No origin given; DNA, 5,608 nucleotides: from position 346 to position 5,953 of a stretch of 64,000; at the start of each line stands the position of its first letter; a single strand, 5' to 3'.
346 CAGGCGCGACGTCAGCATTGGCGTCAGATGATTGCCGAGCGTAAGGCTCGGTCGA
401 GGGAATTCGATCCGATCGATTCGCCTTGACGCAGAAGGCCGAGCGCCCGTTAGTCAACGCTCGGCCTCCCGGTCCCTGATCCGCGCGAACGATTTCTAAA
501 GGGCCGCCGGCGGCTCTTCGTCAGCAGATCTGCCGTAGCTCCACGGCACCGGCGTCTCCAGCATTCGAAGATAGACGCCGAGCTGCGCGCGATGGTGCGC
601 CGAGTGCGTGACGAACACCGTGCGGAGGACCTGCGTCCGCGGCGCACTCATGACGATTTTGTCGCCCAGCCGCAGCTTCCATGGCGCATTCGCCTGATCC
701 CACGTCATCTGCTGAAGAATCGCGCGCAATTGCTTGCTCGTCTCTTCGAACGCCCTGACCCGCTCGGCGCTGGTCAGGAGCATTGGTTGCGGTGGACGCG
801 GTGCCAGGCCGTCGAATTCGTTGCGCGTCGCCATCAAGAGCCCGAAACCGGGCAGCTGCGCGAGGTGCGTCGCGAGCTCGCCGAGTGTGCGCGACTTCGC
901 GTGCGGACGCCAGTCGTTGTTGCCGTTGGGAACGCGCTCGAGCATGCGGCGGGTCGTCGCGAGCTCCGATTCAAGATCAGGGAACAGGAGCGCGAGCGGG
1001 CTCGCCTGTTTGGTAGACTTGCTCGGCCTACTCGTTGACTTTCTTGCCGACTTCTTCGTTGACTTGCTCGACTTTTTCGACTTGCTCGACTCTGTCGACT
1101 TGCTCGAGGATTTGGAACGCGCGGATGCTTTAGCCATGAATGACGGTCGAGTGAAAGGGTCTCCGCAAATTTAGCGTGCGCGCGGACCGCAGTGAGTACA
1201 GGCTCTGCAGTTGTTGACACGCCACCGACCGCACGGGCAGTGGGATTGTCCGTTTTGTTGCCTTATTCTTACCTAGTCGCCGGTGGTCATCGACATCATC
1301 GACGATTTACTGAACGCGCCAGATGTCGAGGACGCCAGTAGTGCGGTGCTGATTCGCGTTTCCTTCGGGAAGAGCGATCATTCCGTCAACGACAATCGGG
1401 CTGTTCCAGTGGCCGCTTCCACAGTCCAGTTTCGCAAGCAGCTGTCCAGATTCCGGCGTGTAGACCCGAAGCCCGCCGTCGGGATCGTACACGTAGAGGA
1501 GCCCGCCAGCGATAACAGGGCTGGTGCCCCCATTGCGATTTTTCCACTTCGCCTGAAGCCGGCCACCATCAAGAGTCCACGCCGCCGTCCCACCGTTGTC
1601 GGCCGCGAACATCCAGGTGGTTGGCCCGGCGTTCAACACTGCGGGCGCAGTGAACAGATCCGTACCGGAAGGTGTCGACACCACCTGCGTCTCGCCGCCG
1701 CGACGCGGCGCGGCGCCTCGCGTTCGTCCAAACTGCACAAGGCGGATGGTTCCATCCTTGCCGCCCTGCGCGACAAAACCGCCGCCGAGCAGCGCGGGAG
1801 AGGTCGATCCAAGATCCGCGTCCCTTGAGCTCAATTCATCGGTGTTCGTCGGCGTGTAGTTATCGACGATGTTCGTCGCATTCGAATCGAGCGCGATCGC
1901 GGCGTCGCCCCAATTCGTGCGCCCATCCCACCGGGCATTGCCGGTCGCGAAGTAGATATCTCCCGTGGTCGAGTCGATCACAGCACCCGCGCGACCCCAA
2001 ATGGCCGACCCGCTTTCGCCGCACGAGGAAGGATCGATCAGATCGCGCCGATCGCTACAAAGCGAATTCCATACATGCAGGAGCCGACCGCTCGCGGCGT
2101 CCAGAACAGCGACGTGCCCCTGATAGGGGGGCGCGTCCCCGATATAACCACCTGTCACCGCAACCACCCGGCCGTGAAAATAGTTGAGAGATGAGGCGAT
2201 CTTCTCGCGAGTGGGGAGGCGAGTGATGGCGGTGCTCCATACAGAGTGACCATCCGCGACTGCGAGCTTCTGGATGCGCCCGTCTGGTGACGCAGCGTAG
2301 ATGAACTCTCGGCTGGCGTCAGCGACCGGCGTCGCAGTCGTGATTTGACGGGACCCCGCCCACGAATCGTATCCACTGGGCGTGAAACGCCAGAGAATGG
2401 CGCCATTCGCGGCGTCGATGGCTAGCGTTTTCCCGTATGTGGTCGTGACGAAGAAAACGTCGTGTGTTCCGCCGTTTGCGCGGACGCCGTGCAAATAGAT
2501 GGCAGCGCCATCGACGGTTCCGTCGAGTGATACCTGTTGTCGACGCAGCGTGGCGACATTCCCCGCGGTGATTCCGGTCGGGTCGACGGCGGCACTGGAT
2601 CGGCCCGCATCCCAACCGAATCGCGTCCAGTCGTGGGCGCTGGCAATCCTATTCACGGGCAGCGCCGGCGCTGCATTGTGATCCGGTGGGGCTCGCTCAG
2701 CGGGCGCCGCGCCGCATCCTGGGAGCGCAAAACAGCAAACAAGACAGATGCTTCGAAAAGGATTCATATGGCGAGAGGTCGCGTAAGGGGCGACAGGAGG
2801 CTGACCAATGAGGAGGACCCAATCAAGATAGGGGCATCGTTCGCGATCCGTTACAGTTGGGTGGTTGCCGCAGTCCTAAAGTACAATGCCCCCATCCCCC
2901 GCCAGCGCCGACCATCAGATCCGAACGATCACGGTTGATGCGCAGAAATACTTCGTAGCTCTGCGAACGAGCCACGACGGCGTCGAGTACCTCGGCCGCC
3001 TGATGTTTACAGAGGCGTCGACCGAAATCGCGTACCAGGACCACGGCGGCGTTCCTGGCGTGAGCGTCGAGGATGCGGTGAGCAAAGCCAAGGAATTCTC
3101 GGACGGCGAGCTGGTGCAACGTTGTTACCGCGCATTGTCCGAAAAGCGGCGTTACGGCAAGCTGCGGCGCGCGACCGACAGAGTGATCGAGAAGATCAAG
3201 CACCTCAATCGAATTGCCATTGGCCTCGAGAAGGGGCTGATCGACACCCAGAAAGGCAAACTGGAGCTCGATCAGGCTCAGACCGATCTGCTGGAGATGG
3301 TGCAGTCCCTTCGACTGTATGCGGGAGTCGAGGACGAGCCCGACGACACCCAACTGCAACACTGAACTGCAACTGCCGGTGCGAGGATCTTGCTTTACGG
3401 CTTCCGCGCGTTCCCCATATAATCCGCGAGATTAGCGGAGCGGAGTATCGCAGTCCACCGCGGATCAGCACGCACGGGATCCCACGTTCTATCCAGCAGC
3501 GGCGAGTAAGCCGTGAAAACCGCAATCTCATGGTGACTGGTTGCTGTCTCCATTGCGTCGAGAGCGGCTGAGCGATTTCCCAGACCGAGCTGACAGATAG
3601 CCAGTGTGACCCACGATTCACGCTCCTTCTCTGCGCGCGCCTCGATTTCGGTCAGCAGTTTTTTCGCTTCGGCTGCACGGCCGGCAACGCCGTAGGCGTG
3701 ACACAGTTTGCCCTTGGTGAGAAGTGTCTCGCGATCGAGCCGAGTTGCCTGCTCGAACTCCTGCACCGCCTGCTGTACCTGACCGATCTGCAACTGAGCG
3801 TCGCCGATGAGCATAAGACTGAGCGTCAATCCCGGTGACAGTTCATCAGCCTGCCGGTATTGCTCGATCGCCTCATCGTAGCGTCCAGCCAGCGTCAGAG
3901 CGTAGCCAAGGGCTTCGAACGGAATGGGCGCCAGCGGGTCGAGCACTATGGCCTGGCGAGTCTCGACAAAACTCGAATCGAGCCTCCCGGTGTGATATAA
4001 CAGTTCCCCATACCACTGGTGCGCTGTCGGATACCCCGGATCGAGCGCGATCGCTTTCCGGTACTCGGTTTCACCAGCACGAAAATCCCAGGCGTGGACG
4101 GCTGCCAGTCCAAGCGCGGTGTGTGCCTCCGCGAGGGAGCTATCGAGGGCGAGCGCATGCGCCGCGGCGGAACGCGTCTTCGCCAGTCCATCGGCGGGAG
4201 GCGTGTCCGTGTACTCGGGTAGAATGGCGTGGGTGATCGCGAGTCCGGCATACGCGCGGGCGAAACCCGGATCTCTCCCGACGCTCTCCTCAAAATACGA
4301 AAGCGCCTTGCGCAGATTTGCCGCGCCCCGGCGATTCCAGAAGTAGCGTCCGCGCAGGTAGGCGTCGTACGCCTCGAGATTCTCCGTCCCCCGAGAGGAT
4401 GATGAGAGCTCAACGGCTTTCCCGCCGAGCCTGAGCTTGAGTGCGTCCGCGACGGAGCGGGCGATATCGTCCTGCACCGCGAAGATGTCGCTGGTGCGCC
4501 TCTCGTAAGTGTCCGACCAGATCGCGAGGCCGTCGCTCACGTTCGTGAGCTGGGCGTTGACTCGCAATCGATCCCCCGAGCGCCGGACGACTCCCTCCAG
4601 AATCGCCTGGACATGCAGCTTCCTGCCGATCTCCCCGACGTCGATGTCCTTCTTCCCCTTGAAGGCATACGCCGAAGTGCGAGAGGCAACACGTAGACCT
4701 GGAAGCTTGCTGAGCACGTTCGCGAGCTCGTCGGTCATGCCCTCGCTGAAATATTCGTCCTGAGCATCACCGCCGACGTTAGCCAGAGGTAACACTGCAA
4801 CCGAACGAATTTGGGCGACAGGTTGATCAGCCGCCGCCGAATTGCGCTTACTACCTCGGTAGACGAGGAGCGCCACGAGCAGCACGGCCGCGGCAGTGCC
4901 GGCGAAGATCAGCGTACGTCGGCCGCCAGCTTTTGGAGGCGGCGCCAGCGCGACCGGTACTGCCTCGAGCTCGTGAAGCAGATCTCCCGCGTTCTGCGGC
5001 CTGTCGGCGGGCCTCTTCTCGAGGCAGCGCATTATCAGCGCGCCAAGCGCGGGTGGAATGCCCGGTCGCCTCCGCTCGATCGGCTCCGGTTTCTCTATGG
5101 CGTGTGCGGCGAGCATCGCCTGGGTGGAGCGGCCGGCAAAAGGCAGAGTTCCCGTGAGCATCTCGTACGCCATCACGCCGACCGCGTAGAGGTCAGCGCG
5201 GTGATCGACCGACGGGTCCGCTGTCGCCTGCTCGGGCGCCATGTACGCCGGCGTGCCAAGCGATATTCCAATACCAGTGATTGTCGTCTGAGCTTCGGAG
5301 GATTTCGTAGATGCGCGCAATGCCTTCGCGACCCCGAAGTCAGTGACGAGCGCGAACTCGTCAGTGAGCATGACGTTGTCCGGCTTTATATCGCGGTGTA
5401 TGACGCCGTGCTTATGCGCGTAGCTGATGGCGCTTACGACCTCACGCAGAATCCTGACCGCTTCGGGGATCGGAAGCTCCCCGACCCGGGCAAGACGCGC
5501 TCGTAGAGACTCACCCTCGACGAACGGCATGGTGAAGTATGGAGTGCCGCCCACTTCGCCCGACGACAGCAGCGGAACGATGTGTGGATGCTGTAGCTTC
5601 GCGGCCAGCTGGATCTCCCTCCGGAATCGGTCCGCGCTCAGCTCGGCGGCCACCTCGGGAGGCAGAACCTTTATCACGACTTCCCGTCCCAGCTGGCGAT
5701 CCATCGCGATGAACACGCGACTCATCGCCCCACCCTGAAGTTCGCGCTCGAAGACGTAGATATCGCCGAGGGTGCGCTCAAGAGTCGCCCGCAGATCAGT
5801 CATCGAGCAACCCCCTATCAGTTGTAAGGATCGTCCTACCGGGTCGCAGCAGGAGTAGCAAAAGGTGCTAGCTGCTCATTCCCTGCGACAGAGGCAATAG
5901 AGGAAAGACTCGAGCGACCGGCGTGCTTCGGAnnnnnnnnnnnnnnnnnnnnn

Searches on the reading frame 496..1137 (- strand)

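Call 30: search_protein_families(library=pfam, proteins=[window:496-1137:-], max_evalue=0.001)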
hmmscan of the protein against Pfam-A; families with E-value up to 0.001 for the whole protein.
window:496-1137:- (213 aa): 2 families
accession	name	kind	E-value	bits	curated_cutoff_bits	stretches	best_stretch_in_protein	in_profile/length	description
PF05163.17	DinB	-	5e-08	33.5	23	1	54-204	11-156/165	DinB family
PF12867.12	DinB_2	-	0.00011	23.1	24.8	1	55-186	2-128/128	DinB superfamily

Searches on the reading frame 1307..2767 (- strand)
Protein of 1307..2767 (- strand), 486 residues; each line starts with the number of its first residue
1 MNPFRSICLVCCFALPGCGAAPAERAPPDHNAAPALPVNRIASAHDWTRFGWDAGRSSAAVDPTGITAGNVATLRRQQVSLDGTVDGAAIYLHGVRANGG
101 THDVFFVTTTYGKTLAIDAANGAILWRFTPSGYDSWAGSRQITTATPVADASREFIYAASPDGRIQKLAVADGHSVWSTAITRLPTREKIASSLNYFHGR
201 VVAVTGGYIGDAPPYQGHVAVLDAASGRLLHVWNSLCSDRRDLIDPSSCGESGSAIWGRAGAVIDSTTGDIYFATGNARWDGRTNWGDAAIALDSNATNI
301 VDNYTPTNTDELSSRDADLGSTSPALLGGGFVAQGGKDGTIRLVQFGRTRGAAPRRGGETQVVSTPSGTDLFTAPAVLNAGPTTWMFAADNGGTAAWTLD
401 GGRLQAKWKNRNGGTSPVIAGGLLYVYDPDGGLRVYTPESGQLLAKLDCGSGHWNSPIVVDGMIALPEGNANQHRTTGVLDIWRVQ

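Call 30: search_protein_families(library=pfam, proteins=[window:1307-2767:-], max_evalue=0.001)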
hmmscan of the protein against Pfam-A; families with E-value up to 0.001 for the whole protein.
window:1307-2767:- (486 aa): 3 families
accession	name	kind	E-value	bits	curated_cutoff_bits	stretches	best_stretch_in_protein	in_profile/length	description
PF13360.13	PQQ_2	-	2e-14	54.3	27.6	1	92-230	26-141/233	Outer membrane protein assembly factor BamB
PF01011.28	PQQ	-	1.3e-07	31.2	26.7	1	102-281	57-253/595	Glucose/ethanol/alcohol dehydrogenase, beta-propeller domain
PF13570.13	Beta-prop_ACSF4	-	2.1e-07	31.1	133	1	103-195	62-145/329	Beta-alanine-activating enzyme, beta-propeller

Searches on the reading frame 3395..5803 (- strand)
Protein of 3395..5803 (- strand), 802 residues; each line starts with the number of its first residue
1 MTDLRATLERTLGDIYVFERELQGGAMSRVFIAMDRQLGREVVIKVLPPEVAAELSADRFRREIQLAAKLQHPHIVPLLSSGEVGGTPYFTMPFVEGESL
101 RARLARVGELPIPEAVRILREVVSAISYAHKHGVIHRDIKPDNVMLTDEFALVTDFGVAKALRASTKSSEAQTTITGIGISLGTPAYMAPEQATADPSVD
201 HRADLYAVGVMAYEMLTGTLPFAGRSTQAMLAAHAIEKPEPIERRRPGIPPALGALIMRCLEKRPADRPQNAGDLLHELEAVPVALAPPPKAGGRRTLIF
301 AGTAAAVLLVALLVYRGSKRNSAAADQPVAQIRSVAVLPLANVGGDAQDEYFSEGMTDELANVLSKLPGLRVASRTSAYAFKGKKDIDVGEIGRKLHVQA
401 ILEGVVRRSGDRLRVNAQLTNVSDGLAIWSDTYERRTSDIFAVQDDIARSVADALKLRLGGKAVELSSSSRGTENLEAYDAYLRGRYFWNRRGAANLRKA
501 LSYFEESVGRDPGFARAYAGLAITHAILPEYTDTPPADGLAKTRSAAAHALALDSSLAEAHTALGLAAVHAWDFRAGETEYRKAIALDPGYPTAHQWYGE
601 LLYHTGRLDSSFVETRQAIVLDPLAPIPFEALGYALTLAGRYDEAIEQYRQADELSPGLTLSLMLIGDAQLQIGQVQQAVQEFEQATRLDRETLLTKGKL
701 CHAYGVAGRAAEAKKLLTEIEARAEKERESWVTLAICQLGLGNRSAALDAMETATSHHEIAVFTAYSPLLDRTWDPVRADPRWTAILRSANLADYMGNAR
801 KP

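Call 30: search_protein_families(library=pfam, proteins=[window:3395-5803:-], max_evalue=0.001)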
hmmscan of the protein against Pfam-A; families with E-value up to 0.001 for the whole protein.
window:3395-5803:- (802 aa): 15 families
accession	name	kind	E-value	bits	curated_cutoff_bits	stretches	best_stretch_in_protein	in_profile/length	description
PF00069.31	Pkinase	-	7.2e-47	160.4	31.7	1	17-270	2-253/263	Protein kinase domain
PF07714.23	PK_Tyr_Ser-Thr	-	2.8e-30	105.9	23.1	1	18-270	3-250/258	Protein tyrosine and serine/threonine kinase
PF14559.12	TPR_19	-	1.6e-18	67.2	25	1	638-692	3-57/68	Tetratricopeptide repeat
PF07719.23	TPR_2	-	3.8e-18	64.5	27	0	631-657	6-32/34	Tetratricopeptide repeat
PF13181.12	TPR_8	-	4.8e-14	51.7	25.7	0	631-657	6-32/34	Tetratricopeptide repeat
PF13414.12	TPR_11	-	1e-13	51.1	26.8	0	633-657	1-25/42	TPR repeat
PF13432.12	TPR_16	-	2e-13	50.9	32.7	1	563-612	2-51/65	Tetratricopeptide repeat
PF13431.12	TPR_17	-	7.8e-10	38.7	24.4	0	581-609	2-30/34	Tetratricopeptide repeat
PF00515.34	TPR_1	-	1e-09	38.2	27.8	0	632-652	7-27/34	Tetratricopeptide repeat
PF13428.12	TPR_14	-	7.7e-08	32.7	23.5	0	631-658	6-33/44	Tetratricopeptide repeat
PF12895.13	ANAPC3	-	2.1e-05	25.1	27.2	0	632-685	29-81/82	Anaphase-promoting complex, cyclosome, subunit 3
PF01636.29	APH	-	3.1e-05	24.3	23.2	1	20-123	3-101/239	Phosphotransferase enzyme family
PF13176.12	TPR_7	-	5.1e-05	23.5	27.9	0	630-651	3-24/36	Tetratricopeptide repeat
PF17667.7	Pkinase_fungal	-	0.00033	19.9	24.1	1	114-191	287-363/387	Fungal protein kinase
PF13174.12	TPR_6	-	0.00041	21.3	26.3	0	662-686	2-26/33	Tetratricopeptide repeat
